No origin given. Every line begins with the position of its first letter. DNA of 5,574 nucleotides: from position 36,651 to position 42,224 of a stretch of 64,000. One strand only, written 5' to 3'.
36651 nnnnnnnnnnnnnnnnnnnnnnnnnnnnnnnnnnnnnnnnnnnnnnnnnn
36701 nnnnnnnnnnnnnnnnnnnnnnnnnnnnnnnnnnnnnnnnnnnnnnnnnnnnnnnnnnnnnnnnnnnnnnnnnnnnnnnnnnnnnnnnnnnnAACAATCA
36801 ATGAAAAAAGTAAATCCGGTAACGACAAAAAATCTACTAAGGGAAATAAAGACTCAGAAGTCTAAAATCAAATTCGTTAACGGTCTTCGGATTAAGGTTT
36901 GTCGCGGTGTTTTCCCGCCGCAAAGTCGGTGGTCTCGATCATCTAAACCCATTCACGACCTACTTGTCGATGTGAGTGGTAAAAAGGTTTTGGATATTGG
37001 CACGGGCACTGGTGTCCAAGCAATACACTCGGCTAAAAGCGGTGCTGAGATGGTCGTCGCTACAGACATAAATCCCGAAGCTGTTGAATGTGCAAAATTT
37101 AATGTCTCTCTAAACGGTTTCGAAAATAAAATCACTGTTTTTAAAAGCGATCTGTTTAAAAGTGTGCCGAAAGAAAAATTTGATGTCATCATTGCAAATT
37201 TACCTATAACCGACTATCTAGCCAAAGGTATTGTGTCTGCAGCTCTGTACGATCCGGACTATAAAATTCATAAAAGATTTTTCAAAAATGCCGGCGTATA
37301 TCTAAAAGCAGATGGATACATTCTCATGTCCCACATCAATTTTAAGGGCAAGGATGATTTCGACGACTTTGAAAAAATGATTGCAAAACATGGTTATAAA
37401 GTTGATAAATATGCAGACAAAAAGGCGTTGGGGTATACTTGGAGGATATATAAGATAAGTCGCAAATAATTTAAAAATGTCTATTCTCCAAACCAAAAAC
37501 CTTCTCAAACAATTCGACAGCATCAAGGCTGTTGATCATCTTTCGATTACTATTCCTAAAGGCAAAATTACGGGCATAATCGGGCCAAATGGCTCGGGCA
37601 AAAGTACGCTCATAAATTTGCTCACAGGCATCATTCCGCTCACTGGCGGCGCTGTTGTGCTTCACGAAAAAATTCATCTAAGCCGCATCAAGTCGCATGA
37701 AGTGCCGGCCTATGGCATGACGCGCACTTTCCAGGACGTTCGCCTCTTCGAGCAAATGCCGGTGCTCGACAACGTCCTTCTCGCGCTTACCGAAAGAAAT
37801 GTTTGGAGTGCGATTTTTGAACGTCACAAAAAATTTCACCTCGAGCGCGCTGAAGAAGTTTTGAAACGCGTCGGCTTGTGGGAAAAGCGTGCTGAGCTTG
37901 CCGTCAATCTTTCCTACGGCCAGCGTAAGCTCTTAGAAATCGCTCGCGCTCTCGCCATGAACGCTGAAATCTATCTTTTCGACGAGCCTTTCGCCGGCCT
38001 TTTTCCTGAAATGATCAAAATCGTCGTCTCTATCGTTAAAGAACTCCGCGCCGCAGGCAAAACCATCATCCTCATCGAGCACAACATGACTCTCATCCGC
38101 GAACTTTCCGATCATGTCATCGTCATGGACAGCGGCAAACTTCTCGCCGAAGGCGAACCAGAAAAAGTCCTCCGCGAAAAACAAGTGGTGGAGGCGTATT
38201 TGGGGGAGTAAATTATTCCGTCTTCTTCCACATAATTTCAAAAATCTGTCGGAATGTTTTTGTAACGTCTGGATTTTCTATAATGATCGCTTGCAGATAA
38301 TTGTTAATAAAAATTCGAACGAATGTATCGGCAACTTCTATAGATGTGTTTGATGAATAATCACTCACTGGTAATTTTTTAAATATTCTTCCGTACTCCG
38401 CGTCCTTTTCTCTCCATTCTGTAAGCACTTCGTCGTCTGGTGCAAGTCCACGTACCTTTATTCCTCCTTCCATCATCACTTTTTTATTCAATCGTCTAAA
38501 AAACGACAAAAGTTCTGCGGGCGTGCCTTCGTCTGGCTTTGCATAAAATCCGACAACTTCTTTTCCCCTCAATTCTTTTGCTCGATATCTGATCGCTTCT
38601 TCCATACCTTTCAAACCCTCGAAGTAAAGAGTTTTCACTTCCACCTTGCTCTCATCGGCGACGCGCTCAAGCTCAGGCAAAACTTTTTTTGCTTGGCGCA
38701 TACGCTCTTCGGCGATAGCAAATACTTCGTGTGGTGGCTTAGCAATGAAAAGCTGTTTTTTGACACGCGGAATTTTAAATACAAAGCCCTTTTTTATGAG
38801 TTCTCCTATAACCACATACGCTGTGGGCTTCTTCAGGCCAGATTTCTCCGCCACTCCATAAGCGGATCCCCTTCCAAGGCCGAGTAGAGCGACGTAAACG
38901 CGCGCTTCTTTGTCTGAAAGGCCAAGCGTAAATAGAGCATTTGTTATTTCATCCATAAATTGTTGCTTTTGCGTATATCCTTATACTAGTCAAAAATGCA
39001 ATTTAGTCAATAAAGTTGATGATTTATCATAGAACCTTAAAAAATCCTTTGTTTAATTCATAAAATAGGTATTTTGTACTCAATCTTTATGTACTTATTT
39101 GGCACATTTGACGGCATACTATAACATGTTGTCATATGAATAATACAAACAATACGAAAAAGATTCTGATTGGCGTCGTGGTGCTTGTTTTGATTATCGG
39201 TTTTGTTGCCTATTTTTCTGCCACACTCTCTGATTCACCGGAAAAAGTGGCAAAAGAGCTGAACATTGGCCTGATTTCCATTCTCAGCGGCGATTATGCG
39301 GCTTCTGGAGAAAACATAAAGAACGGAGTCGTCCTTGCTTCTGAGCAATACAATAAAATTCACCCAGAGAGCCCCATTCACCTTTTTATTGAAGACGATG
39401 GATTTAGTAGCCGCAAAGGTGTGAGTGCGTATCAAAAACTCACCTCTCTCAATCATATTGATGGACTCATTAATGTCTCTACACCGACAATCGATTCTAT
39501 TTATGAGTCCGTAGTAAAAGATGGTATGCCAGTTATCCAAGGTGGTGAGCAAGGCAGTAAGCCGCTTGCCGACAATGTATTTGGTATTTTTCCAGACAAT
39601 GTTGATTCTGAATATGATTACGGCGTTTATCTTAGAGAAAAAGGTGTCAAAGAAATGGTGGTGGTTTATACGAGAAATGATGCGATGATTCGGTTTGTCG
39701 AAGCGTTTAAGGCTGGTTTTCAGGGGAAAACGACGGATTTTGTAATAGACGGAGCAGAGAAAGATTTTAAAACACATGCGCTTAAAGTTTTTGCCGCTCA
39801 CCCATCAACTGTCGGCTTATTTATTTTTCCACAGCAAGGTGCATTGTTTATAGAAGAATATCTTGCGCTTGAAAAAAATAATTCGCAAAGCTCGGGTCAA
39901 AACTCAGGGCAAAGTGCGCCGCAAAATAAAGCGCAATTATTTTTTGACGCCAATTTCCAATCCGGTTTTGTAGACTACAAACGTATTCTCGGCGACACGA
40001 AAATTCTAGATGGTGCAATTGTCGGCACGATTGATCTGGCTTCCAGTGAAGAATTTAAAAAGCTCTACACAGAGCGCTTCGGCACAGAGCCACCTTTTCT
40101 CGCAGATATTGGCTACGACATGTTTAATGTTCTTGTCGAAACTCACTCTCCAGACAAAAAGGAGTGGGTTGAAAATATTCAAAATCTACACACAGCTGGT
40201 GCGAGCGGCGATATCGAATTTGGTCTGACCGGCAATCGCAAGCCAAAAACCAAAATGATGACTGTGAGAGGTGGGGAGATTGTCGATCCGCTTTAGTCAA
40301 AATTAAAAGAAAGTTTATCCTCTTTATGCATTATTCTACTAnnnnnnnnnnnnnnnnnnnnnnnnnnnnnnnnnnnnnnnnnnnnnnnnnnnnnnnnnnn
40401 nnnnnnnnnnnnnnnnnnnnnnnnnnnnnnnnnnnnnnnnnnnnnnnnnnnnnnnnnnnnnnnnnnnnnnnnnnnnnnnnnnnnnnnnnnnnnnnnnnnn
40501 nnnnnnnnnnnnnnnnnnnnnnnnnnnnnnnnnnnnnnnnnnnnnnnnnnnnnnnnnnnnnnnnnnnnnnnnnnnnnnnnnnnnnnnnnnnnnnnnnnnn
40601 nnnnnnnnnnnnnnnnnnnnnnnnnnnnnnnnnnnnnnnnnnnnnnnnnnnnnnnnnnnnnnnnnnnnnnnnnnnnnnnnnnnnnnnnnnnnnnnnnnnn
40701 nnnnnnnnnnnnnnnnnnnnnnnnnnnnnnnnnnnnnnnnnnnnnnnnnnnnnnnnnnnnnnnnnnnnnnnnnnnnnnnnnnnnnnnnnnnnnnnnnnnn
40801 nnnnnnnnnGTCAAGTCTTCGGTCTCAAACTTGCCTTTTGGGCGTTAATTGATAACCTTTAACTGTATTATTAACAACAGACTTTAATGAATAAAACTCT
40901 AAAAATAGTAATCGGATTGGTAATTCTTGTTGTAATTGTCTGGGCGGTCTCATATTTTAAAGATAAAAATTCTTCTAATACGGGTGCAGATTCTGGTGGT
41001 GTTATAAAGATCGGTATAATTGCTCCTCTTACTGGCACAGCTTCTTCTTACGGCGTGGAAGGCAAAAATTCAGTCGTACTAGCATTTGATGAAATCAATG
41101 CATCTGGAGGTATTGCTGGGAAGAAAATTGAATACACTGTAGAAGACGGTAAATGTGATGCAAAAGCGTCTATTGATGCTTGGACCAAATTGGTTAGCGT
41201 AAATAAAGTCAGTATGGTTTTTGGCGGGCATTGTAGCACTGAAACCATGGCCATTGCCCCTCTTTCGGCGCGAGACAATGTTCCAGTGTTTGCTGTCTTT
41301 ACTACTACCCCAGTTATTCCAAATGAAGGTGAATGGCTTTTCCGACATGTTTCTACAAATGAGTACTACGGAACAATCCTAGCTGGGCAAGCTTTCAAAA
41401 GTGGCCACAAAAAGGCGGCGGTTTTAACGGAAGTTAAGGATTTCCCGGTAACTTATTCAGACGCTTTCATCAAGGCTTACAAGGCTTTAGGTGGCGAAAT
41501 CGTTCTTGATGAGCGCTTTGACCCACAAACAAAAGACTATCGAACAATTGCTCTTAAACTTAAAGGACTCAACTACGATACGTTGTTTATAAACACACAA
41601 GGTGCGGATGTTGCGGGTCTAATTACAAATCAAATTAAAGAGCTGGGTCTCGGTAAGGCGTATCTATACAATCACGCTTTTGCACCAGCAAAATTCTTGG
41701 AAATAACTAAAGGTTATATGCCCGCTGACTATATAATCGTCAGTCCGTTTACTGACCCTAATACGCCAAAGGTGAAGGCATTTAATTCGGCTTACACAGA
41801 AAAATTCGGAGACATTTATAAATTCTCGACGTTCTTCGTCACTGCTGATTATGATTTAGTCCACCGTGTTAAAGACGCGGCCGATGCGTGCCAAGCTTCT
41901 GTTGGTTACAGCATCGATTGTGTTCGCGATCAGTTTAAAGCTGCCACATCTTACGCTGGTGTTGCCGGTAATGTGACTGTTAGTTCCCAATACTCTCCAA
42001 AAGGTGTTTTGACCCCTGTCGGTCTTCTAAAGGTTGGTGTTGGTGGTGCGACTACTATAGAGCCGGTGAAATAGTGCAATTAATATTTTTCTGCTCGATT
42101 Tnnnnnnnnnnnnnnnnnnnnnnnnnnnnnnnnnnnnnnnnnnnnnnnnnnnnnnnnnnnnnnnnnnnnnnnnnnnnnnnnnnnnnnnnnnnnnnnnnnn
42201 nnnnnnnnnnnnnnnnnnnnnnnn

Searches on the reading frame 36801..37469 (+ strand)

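Call 25: search_protein_families(library=pfam, proteins=[window:36801-37469:+])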
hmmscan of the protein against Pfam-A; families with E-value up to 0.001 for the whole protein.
window:36801-37469:+ (222 aa): 18 families
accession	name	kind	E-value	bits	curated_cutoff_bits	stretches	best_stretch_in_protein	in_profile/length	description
PF06325.19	PrmA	-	1.2e-18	68.1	22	1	59-134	161-234/296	Ribosomal protein L11 methyltransferase (PrmA)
PF05175.20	MTS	-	1.3e-18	67.7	23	1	51-183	23-145/170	Methyltransferase small domain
PF13847.12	Methyltransf_31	-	3.1e-14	53.3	27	1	59-183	3-114/145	Methyltransferase domain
PF13649.12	Methyltransf_25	-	4.7e-10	40.5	27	1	63-134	1-72/97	Methyltransferase domain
PF02475.24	TRM5-TYW2_MTfase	-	6.8e-10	39.6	28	1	59-141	36-121/164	TRM5/TYW2 methyltransferase domain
PF13489.12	Methyltransf_23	-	3.4e-08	33.8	27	1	53-133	15-88/164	Methyltransferase domain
PF08241.18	Methyltransf_11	-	1.3e-07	32.6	21.2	1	64-134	1-68/95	Methyltransferase domain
PF09445.16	Methyltransf_15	-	1.7e-07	31.4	22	1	61-131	2-71/165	RNA cap guanine-N2 methyltransferase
PF12847.13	Methyltransf_18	-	4.2e-07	30.5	27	1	59-131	14-87/151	Methyltransferase domain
PF08242.18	Methyltransf_12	-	2.2e-06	28.8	30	1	64-133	1-72/98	Methyltransferase domain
PF10294.15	Methyltransf_16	-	6.7e-06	26.4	21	1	57-132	44-126/174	Lysine methyltransferase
PF02005.22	TRM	-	7.1e-06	25.9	27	1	61-130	51-124/376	N2,N2-dimethylguanosine tRNA methyltransferase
PF01170.24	UPF0020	-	9.4e-06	25.9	22.3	1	79-167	74-164/197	RMKL-like, methyltransferase domain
PF03602.21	Cons_hypoth95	-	2.1e-05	24.7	24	1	58-132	40-119/182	Conserved hypothetical protein 95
PF01596.23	Methyltransf_3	-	2.3e-05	24.2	22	1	52-122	36-109/204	O-methyltransferase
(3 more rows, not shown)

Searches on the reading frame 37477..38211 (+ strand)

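Call 11: search_protein_families(library=pfam, proteins=[window:37477-38211:+])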
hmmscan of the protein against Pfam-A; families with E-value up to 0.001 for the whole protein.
window:37477-38211:+ (244 aa): 8 families
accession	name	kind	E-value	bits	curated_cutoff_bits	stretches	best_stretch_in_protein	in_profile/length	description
PF00005.33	ABC_tran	-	1.8e-28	100.3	25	1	20-173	2-137/137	ABC transporter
PF13304.12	AAA_21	-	6.1e-12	46.6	27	2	141-207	234-303/304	AAA domain, putative AbiEii toxin, Type IV TA system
PF02463.25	SMC_N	-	5e-08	33.1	40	0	25-47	20-42/220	RecF/RecN/SMC N terminal domain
PF13476.12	AAA_23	-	3.4e-06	28.3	27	1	15-51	9-41/201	AAA domain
PF12399.14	BCA_ABC_TP_C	-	5.3e-06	26.3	25.5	1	221-244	1-24/27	Branched-chain amino acid ATP-binding cassette transporter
PF13175.12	AAA_15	-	0.00012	22.3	32.1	0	24-49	19-43/374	AAA ATPase domain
PF13555.12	AAA_29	-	0.00014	21.9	27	1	24-46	17-39/61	P-loop containing region of AAA domain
PF09818.15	ABC_ATPase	-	0.00028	20.4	23.2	0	24-49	75-99/283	P-loop domain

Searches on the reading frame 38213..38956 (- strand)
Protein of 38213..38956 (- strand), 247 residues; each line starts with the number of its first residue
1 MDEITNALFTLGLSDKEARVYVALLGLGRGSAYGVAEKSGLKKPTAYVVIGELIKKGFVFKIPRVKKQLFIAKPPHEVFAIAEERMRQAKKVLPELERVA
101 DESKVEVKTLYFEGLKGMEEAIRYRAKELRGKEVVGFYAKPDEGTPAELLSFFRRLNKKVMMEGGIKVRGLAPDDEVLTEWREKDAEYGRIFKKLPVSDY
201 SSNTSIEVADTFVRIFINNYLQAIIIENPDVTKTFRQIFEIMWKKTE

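Call 11: search_protein_families(library=pfam, proteins=[window:38213-38956:-])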
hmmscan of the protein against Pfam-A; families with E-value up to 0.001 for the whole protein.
window:38213-38956:- (247 aa): 3 families
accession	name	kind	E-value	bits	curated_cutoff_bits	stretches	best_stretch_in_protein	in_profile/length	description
PF01978.25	TrmB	-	1.6e-14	54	25.6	1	10-75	3-67/68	Sugar-specific transcriptional regulator TrmB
PF13730.12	HTH_36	-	0.00052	20.2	25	0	12-59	2-55/55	Helix-turn-helix domain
PF11944.13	DUF3461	-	0.00074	20.1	27.4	0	51-130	39-119/125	Protein of unknown function (DUF3461)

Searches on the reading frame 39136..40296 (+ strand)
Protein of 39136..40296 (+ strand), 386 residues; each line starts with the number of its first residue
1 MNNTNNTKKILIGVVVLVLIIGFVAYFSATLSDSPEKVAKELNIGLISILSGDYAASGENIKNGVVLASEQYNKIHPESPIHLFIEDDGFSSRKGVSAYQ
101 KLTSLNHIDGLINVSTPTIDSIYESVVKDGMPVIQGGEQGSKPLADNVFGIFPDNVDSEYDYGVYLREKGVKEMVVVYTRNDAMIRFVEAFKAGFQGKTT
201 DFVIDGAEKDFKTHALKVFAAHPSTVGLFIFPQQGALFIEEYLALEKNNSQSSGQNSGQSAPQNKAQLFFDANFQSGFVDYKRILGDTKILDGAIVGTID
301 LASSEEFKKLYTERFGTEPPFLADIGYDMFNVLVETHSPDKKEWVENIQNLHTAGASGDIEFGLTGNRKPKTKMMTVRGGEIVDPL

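Call 25: search_protein_families(library=pfam, proteins=[window:39136-40296:+])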
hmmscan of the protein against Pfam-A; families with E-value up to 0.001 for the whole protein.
window:39136-40296:+ (386 aa): 1 family
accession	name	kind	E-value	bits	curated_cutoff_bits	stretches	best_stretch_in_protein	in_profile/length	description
PF13458.12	Peripla_BP_6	-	1.7e-20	74.4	31.7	1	42-377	2-336/343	Periplasmic binding protein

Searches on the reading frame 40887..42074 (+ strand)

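Call 25: search_protein_families(library=pfam, proteins=[window:40887-42074:+])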
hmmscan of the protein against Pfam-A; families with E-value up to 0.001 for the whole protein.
window:40887-42074:+ (395 aa): 3 families
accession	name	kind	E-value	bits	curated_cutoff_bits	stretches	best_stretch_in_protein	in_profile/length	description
PF13458.12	Peripla_BP_6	-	3.3e-50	172.1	31.7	1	40-366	2-323/343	Periplasmic binding protein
PF13433.12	Peripla_BP_5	-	3.8e-18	66.2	27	1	40-126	1-87/363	Periplasmic binding protein domain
PF01094.35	ANF_receptor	-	8.8e-16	58.3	25.4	1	60-336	3-294/353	Receptor family ligand binding region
